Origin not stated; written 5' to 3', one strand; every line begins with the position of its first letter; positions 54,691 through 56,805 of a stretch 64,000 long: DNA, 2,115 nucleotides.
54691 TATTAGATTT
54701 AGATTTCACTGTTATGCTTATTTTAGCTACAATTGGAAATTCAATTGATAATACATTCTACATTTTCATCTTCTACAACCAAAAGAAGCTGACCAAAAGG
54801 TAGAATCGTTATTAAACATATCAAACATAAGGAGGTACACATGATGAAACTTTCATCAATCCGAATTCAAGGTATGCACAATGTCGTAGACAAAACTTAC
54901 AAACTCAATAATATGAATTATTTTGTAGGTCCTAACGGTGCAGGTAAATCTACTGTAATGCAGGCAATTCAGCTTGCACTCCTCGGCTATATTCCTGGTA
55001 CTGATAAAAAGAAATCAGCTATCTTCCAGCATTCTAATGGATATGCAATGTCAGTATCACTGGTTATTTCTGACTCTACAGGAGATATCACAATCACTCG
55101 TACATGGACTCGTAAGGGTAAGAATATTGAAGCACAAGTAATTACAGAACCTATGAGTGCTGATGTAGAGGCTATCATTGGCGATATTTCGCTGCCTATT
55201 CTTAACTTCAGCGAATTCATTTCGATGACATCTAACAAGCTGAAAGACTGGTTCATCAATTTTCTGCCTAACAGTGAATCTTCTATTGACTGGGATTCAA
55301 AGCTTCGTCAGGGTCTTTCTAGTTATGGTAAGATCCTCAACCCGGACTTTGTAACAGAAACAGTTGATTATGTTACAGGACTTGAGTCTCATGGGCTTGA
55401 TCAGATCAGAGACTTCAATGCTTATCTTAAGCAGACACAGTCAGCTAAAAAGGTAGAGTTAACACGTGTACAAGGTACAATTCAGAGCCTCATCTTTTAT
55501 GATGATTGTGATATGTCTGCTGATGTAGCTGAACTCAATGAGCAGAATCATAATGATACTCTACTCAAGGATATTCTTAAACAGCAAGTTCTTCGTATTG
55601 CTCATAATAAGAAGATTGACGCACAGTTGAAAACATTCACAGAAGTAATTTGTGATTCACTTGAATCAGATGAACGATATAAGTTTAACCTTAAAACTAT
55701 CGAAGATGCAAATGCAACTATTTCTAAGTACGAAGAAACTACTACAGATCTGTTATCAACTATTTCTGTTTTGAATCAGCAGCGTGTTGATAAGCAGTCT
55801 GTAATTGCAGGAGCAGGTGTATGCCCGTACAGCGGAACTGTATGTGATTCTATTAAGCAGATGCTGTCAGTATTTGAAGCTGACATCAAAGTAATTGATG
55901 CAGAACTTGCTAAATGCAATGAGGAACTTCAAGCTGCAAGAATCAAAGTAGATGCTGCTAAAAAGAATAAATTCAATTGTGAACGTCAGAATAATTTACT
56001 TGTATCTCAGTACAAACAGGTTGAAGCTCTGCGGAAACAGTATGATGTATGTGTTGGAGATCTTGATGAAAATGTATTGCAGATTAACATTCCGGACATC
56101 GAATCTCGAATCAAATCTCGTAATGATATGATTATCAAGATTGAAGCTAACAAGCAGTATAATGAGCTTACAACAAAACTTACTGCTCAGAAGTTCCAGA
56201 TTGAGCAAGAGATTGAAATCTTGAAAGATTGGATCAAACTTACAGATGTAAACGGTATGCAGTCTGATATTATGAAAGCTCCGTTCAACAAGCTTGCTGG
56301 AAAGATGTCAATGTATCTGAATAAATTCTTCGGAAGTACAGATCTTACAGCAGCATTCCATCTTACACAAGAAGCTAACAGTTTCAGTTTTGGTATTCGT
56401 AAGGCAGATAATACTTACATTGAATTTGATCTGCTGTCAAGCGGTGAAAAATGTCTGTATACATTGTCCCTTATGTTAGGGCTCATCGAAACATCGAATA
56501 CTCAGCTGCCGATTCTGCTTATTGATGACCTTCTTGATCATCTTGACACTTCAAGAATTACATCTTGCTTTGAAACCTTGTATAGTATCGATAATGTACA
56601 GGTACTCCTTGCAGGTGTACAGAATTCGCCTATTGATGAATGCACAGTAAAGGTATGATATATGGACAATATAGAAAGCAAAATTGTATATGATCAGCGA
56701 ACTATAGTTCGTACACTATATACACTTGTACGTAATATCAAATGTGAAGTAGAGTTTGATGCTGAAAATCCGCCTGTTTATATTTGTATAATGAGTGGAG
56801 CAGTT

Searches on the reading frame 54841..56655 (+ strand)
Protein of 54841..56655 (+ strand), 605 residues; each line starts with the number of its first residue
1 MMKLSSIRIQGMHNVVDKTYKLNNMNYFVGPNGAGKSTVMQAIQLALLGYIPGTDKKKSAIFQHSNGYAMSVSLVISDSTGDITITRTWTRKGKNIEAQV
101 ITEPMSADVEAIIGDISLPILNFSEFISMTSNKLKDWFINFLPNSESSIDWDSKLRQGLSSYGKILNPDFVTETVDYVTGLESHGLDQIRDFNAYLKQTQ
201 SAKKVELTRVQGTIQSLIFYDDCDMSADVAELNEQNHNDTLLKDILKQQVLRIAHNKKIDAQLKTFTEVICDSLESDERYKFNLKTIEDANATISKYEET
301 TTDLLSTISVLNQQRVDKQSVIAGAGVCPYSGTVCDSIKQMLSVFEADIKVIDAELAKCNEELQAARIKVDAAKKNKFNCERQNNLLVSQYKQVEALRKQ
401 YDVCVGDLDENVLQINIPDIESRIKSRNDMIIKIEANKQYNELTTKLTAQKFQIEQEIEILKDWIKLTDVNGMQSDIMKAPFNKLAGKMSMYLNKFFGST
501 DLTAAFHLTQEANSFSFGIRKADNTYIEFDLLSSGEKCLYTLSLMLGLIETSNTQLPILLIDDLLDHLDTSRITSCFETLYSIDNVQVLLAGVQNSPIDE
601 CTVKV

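Call 17: search_protein_families(library=phrogs, proteins=[window:54841-56655:+], max_evalue=0.00001)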
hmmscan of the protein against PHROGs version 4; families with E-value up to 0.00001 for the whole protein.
window:54841-56655:+ (605 aa): 5 families
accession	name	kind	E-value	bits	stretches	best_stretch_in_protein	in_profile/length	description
phrog_77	-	DNA, RNA and nucleotide metabolism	5.1e-19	69.3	1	1-586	295-922/967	SbcC-like subunit of palindrome specific endonuclease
phrog_32642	-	unknown function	2.4e-16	60.5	1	4-96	4-92/743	-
phrog_1499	-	unknown function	8.3e-11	42.8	1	1-595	2-410/427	-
phrog_4747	-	unknown function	2.3e-10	41.2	1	2-97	1-96/610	-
phrog_7507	-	unknown function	1e-09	39.3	1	1-47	1-48/483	-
